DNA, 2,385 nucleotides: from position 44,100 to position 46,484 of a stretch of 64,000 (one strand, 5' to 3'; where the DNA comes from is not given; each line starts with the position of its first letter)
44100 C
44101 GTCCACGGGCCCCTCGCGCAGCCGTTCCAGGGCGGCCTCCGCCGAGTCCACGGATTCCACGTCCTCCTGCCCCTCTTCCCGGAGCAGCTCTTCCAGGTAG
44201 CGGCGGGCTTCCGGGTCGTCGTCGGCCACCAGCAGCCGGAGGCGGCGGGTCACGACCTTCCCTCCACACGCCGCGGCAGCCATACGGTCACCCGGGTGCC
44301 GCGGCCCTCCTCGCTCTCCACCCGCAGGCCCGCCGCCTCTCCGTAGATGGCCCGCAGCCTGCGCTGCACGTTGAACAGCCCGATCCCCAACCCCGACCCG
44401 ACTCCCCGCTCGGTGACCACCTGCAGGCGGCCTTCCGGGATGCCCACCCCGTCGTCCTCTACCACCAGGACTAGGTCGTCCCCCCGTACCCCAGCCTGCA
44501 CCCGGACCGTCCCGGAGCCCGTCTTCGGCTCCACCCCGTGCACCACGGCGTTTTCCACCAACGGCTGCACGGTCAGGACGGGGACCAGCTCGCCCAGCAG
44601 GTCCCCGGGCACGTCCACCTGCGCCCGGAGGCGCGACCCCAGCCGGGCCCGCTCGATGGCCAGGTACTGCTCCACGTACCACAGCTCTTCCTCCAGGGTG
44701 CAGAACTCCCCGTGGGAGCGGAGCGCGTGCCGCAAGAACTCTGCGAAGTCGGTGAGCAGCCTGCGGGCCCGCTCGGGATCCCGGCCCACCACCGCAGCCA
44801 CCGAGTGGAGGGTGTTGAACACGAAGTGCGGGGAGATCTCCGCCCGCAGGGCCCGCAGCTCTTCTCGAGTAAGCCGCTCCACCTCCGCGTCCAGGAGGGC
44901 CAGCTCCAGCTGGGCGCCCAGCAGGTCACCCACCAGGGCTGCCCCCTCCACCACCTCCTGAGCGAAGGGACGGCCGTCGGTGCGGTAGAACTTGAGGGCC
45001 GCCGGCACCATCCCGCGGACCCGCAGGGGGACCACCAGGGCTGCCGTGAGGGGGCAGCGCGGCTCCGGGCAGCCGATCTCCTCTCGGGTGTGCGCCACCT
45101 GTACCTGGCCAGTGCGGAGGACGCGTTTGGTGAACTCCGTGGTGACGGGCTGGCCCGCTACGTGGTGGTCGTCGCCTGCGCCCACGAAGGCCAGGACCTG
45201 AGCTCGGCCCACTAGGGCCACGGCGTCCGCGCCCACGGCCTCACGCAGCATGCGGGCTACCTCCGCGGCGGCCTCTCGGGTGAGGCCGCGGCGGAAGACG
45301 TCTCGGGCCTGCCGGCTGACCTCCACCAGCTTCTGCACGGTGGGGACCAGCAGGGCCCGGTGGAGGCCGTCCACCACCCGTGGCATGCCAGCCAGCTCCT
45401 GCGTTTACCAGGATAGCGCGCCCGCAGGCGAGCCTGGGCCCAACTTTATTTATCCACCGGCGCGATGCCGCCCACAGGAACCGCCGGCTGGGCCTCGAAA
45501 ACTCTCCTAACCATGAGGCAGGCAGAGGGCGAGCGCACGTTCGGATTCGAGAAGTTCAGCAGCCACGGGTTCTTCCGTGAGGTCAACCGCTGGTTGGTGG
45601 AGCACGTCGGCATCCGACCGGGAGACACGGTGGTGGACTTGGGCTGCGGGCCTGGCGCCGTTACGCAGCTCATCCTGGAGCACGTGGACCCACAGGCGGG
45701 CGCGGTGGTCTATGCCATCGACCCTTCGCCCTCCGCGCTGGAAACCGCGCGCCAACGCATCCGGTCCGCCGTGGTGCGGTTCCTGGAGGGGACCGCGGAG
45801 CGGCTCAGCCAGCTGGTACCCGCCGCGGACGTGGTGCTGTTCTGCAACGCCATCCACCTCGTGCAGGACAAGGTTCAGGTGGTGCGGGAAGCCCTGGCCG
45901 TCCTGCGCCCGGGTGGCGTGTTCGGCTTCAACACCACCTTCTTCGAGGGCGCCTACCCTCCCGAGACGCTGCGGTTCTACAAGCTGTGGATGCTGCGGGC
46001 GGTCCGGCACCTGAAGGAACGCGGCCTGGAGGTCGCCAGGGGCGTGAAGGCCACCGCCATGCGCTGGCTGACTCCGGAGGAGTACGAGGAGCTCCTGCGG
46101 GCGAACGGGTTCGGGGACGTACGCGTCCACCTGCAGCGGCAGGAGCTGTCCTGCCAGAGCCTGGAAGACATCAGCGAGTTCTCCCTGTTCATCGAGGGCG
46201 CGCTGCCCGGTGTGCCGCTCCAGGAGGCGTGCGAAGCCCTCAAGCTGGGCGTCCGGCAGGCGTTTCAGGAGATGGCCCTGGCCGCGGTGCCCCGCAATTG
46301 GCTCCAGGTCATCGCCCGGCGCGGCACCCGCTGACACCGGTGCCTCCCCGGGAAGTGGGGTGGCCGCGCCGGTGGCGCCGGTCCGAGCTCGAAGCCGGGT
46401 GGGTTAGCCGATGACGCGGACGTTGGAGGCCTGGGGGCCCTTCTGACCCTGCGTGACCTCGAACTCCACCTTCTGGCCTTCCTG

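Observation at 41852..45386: GAF-histidine kinase / LytTR regulator directly upstream of a Cys-rich mini-protein and isocitrate lyase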

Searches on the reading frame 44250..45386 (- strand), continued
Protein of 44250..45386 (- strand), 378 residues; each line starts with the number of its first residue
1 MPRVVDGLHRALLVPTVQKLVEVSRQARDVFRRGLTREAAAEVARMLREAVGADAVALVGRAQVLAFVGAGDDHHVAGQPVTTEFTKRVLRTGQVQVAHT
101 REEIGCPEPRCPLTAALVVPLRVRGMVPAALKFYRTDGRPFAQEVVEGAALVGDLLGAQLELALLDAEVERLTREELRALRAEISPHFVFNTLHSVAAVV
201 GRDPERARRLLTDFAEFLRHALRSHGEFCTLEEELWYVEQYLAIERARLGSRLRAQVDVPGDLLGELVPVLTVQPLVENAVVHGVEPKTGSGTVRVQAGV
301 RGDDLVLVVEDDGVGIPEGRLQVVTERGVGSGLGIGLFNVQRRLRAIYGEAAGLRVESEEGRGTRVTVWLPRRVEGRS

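Call 14: find_encoding_contigs(protein=P0016, flank=6000, max_places=2)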
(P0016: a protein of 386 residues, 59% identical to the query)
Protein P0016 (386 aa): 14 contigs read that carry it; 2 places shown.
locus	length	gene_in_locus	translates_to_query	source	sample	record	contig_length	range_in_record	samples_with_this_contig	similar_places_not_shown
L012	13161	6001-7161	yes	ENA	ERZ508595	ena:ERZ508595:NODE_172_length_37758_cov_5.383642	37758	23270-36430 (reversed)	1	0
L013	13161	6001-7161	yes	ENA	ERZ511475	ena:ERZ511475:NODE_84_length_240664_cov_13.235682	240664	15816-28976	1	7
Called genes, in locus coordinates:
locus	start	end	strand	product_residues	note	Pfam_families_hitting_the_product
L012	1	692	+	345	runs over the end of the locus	PF00005:ABC_tran, PF13304:AAA_21 (weak), PF13732:DrrA1-3_C (faint)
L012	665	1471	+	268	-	PF06182:ABC2_membrane_6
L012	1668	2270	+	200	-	PF06182:ABC2_membrane_6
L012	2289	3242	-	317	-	PF15902:Sortilin-Vps10 (weak)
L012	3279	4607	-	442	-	PF04542:Sigma70_r2, PF04545:Sigma70_r4 (weak), PF08281:Sigma70_r4_2, PF01613:Flavin_Reduct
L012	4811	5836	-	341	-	PF01022:HTH_5, PF12840:HTH_20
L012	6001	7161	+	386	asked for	PF01590:GAF (faint), PF13185:GAF_2, PF06580:His_kinase, PF02518:HATPase_c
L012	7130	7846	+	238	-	PF00072:Response_reg, PF04397:LytTR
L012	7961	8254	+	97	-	-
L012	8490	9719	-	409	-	-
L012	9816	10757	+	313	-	PF13527:Acetyltransf_9 (faint), PF00583:Acetyltransf_1, PF13673:Acetyltransf_10, PF08445:FR47 (faint), PF13508:Acetyltransf_7, PF14542:Acetyltransf_CG (weak), PF00583:Acetyltransf_1, PF13508:Acetyltransf_7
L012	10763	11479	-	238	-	PF12697:Abhydrolase_6 (weak), PF01738:DLH (weak), PF12146:Hydrolase_4, PF20408:Abhydrolase_11 (faint), PF00561:Abhydrolase_1 (faint)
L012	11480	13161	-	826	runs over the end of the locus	PF20437:LonC_helical, PF13654:AAA_32, PF20436:LonB_AAA-LID, PF05362:Lon_C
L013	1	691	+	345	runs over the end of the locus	PF00005:ABC_tran, PF13304:AAA_21, PF13732:DrrA1-3_C (faint)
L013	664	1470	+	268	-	PF06182:ABC2_membrane_6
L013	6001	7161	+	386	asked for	PF01590:GAF (faint), PF13185:GAF_2, PF06580:His_kinase, PF02518:HATPase_c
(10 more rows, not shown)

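Call 19: find_encoding_contigs(protein=P0015, flank=6000, max_places=1)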
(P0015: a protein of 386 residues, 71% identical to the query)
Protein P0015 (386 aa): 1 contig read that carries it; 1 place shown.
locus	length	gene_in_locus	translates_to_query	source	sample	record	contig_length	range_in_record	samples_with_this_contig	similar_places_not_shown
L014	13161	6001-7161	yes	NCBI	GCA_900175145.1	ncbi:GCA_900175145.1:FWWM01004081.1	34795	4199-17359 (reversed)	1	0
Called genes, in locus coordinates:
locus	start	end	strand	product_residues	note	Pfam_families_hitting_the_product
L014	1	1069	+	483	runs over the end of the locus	PF01326:PPDK_N, PF00391:PEP-utilizers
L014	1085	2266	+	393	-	PF02896:PEP-utilizers_C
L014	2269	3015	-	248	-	PF02535:Zip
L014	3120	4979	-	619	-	PF17297:PEPCK_N, PF00821:PEPCK_GTP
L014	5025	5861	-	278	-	PF00140:Sigma70_r1_2, PF04542:Sigma70_r2, PF04539:Sigma70_r3, PF04545:Sigma70_r4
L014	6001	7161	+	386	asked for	PF01590:GAF (weak), PF06580:His_kinase, PF02518:HATPase_c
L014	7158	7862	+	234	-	PF00072:Response_reg, PF04397:LytTR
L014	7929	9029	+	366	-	PF01861:BpsA_C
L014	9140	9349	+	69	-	-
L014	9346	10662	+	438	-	PF00463:ICL, PF13714:PEP_mutase, PF00463:ICL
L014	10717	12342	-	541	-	PF00118:Cpn60_TCP1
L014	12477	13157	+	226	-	PF05949:DUF881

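Call 20: find_encoding_contigs(protein=P0017, flank=6000, max_places=1)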
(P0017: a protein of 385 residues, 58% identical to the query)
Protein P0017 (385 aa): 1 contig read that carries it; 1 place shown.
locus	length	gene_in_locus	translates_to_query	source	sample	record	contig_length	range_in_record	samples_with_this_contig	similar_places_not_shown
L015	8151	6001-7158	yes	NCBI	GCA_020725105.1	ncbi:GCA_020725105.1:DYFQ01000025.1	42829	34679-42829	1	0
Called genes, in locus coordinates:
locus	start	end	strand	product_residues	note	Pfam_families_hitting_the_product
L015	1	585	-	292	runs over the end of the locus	PF01678:DAP_epimerase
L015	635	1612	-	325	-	PF00248:Aldo_ket_red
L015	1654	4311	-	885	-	PF20437:LonC_helical, PF13654:AAA_32, PF20436:LonB_AAA-LID, PF05362:Lon_C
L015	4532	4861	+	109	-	PF00190:Cupin_1, PF02311:AraC_binding, PF07883:Cupin_2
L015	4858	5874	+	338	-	PF13529:Peptidase_C39_2 (faint), PF14399:BtrH_N, PF16169:DUF4872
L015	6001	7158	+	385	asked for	PF01590:GAF (weak), PF06580:His_kinase, PF02518:HATPase_c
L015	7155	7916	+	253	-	PF00072:Response_reg, PF04397:LytTR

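Call 21: find_encoding_contigs(protein=P0032, flank=6000, max_places=1)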
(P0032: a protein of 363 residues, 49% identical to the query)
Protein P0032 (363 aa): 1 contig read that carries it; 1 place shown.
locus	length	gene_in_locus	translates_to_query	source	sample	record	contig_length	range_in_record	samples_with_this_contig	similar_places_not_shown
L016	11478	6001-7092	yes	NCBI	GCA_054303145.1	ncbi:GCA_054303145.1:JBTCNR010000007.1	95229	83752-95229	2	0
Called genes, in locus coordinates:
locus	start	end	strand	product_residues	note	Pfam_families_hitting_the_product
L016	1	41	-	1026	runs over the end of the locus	PF00873:ACR_tran, PF02355:SecD_SecF_C (faint), PF03176:MMPL (weak)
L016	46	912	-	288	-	PF03976:PPK2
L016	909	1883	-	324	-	PF01370:Epimerase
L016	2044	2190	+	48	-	PF18898:DUF5654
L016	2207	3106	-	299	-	PF00126:HTH_1, PF03466:LysR_substrate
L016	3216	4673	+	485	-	PF02788:RuBisCO_large_N, PF00016:RuBisCO_large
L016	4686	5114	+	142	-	PF00101:RuBisCO_small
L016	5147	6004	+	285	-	PF13401:AAA_22 (faint), PF00004:AAA, PF01078:Mg_chelatase (faint), PF07728:AAA_5 (faint), PF17866:AAA_lid_6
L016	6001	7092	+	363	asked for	PF13185:GAF_2 (weak), PF01590:GAF (weak), PF13492:GAF_3, PF06580:His_kinase, PF02518:HATPase_c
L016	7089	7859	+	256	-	PF00072:Response_reg, PF04397:LytTR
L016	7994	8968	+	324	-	PF06414:Zeta_toxin (faint), PF00485:PRK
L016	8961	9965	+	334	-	PF03320:FBPase_glpX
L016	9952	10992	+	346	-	PF00274:Glycolytic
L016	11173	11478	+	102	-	?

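Call 67: search_protein_families(library=ncbifam, proteins=[window:44250-45386:-, L011:7959-9059:+], max_evalue=0.01)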
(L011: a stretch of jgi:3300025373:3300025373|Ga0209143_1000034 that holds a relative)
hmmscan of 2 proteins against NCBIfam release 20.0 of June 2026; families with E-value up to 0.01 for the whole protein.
window:44250-45386:- (378 aa): 25 families
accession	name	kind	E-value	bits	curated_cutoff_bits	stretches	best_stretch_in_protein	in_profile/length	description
TIGR02916.1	PEP_his_kin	equivalog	3.4e-10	39.1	300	1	265-371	572-679/679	XrtA/PEP-CTERM system histidine kinase PrsK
NF007688.0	PRK10364.1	equivalog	1.3e-08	34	479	1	290-376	369-455/460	two-component system sensor histidine kinase ZraS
NF008298.1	PRK11086.1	subfamily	3.8e-08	32.2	520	1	274-372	429-525/529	DcuS/MalK family sensor histidine kinase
NF008468.0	PRK11360.1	equivalog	7.4e-07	27.9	646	1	278-375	512-611/616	two-component system sensor histidine kinase AtoS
TIGR02966.1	phoR_proteo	equivalog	7.6e-07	28.4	334.2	1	242-368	202-331/333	phosphate regulon sensor histidine kinase PhoR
NF053867.1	SprKinKinDBac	equivalog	3e-06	26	775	1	279-372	404-497/500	sporulation kinase KinD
TIGR01925.2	spIIAB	equivalog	5.5e-06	26.3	135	1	273-368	42-132/137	anti-sigma F factor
NF010411.0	PRK13837.1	equivalog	8.1e-06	24.1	647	1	302-373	605-676/828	two-component system VirA-like sensor kinase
NF046044.1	PnpS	equivalog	2.7e-05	23.4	400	1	276-371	289-390/390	two-component system histidine kinase PnpS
TIGR02956.1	TMAO_torS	equivalog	4.1e-05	21.9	676.5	1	289-368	595-678/967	TMAO reductase system sensor histidine kinase/response regulator TorS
NF007004.0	PRK09467.1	equivalog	9.7e-05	21.3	415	1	271-373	333-437/440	two-component system sensor histidine kinase EnvZ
NF011627.0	PRK15053.1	equivalog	0.00016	20.4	656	1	273-372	437-539/552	sensor histidine kinase DpiB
NF040750.1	tetrathio_HK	equivalog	0.0002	20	750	1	182-367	369-553/555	tetrathionate respiration histidine kinase TtrS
NF008025.0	PRK10755.1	equivalog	0.0003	19.6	314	1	255-373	243-357/362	two-component system sensor histidine kinase PmrB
NF038348.1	T2SS_HK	subfamily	0.00034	19.2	450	1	279-373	478-574/574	histidine kinase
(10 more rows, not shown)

L011:7959-9059:+ (366 aa): 0 families

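Call 75: find_related_loci(query=A5, collection=metagenome_contigs, flank=5000)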
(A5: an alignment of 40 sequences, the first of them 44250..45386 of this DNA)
Query A5 (378 aa) in metagenome_contigs; peptide patterns used: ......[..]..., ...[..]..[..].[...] (x = any residue, [..] = any of these).
600 stretches matched a pattern (row limit reached: there are more); 590 encode a relative of the query (tblastn E <= 1e-3); the best 80 are kept; 80 distinct loci.
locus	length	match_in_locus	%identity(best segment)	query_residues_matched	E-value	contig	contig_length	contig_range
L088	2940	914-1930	44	31-376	2e-75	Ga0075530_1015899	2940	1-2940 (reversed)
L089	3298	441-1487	42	19-376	3e-70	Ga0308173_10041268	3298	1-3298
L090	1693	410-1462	42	16-376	1e-72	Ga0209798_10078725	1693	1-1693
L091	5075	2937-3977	41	16-372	5e-66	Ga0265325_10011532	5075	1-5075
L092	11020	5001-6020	33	18-368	5e-64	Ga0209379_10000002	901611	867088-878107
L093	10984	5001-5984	43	31-372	9e-64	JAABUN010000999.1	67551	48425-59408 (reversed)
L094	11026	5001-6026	40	27-376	1e-61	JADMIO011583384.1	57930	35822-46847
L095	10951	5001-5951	37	31-372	7e-60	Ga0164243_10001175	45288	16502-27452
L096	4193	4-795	46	111-378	2e-59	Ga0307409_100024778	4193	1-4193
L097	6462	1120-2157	39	16-377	2e-58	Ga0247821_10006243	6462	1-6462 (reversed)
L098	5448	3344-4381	29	21-372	5e-55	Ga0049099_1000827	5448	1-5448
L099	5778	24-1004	40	45-376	9e-54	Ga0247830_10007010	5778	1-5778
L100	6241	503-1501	31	33-373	1e-53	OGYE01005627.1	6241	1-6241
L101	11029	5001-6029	30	21-372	3e-52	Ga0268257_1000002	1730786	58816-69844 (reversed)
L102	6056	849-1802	38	31-376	1e-51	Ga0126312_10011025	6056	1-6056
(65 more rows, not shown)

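Call 78: search_protein_families(library=pfam, proteins=[L093:7082-8884:+, L093:9174-10982:+, L094:7125-8642:+, L094:9141-10775:+, L094:3403-4833:+, L097:3316-4908:+, L099:2061-3668:+, L102:2877-4589:+, L102:2530-2880:+, L088:3-863:+], max_evalue=0.0001)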
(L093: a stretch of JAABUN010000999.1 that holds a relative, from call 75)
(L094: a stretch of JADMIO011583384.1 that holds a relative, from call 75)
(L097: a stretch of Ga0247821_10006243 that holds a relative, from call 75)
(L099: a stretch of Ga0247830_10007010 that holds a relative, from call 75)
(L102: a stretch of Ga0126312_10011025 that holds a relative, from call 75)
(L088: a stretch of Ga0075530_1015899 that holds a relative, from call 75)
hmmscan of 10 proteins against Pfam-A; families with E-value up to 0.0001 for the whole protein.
L093:7082-8884:+ (600 aa): 1 family
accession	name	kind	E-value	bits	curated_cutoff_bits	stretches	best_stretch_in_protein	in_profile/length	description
PF00474.23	SSF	-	1.3e-39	136.7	22.8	2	71-235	1-166/406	Sodium:solute symporter family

L093:9174-10982:+ (603 aa): 1 family
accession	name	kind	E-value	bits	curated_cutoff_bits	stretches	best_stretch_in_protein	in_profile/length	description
PF00474.23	SSF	-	6.6e-84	282.6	22.8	1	216-603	1-373/406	Sodium:solute symporter family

L094:7125-8642:+ (505 aa): 1 family
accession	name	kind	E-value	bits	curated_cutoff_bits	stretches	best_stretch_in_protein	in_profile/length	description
PF00474.23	SSF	-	5.3e-47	161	22.8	1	38-432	1-406/406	Sodium:solute symporter family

L094:9141-10775:+ (544 aa): 1 family
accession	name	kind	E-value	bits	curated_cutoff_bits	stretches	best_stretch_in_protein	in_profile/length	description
PF00474.23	SSF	-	1.7e-94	317.4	22.8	1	36-453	1-406/406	Sodium:solute symporter family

L094:3403-4833:+ (476 aa): 7 families
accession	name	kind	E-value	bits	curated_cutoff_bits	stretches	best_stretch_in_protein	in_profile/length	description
PF08241.18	Methyltransf_11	-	2.2e-23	83.1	21.2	1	243-332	1-94/95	Methyltransferase domain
PF13649.12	Methyltransf_25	-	1.3e-21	77.5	27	1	242-329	1-97/97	Methyltransferase domain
PF08242.18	Methyltransf_12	-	6.8e-17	62.4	30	1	243-331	1-98/98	Methyltransferase domain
PF13489.12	Methyltransf_23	-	3e-11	43.8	27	1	236-363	20-124/164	Methyltransferase domain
PF13847.12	Methyltransf_31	-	2.4e-10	40.7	27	1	240-333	5-109/145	Methyltransferase domain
PF01209.24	Ubie_methyltran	-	9.3e-08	32.1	20.1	1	236-334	45-152/233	ubiE/COQ5 methyltransferase family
PF05219.18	DREV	-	2.8e-06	27.1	26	1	232-331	88-184/265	DREV methyltransferase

L097:3316-4908:+ (530 aa): 1 family
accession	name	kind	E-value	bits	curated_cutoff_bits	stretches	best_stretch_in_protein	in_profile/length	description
PF00474.23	SSF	-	1.2e-45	156.6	22.8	1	71-455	1-406/406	Sodium:solute symporter family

L099:2061-3668:+ (535 aa): 1 family
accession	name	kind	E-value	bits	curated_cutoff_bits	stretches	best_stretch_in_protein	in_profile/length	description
PF00474.23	SSF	-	6.6e-43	147.5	22.8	1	67-463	1-406/406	Sodium:solute symporter family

L102:2877-4589:+ (570 aa): 1 family
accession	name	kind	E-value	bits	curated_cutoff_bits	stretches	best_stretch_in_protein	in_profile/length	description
PF00474.23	SSF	-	1.1e-52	179.8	22.8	2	32-201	2-172/406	Sodium:solute symporter family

L102:2530-2880:+ (116 aa): 0 families

L088:3-863:+ (286 aa): 2 families
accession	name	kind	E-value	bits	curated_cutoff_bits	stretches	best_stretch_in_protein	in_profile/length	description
PF00037.32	Fer4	-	1.5e-05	25.1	21.1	1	54-69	8-23/24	4Fe-4S binding domain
PF12838.12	Fer4_7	-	3.4e-05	24.7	27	1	45-68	29-52/52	4Fe-4S dicluster domain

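Call 99: search_protein_families(library=pfam, proteins=[L011:7959-9059:+], max_evalue=0.001)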
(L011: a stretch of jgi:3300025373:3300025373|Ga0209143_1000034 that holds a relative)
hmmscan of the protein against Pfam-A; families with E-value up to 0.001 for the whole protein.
L011:7959-9059:+ (366 aa): 1 family
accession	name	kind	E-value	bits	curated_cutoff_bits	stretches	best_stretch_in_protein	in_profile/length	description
PF01861.22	BpsA_C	-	1e-96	323.3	27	1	124-363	1-241/243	Branched-chain polyamine synthase A C-terminal domain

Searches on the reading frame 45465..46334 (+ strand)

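Call 4: search_protein_families(library=pfam, proteins=[window:45465-46334:+], max_evalue=0.01)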
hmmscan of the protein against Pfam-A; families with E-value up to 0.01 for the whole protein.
window:45465-46334:+ (289 aa): 12 families
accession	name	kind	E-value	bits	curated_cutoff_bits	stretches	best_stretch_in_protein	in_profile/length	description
PF13649.12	Methyltransf_25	-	1.3e-17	64.7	27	1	56-151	1-97/97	Methyltransferase domain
PF08241.18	Methyltransf_11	-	1.3e-17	64.6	21.2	1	57-153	1-93/95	Methyltransferase domain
PF08242.18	Methyltransf_12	-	2.6e-16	60.6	30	1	57-153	1-98/98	Methyltransferase domain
PF13847.12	Methyltransf_31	-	4.2e-16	59.4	27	1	51-156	2-110/145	Methyltransferase domain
PF01209.24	Ubie_methyltran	-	1.9e-11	44.2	20.1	1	41-154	36-150/233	ubiE/COQ5 methyltransferase family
PF13489.12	Methyltransf_23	-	2.3e-10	40.9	27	1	50-218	20-161/164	Methyltransferase domain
PF01728.25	FtsJ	-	1.3e-08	35.4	24.1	1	43-114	11-83/181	FtsJ-like methyltransferase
PF13578.12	Methyltransf_24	-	1.8e-07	32.4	26.3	1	57-155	1-102/105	Methyltransferase domain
PF05175.20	MTS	-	5e-05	23.4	23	1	42-151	21-134/170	Methyltransferase small domain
PF00891.24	Methyltransf_2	-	0.00042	20.2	22.3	1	49-142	59-151/210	O-methyltransferase domain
PF10017.15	Methyltransf_33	-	0.002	17.7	23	1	52-102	61-111/304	Histidine-specific methyltransferase, SAM-dependent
PF01262.27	AlaDh_PNT_C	-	0.0056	16.6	23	1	77-152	49-124/214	Alanine dehydrogenase/PNT, C-terminal domain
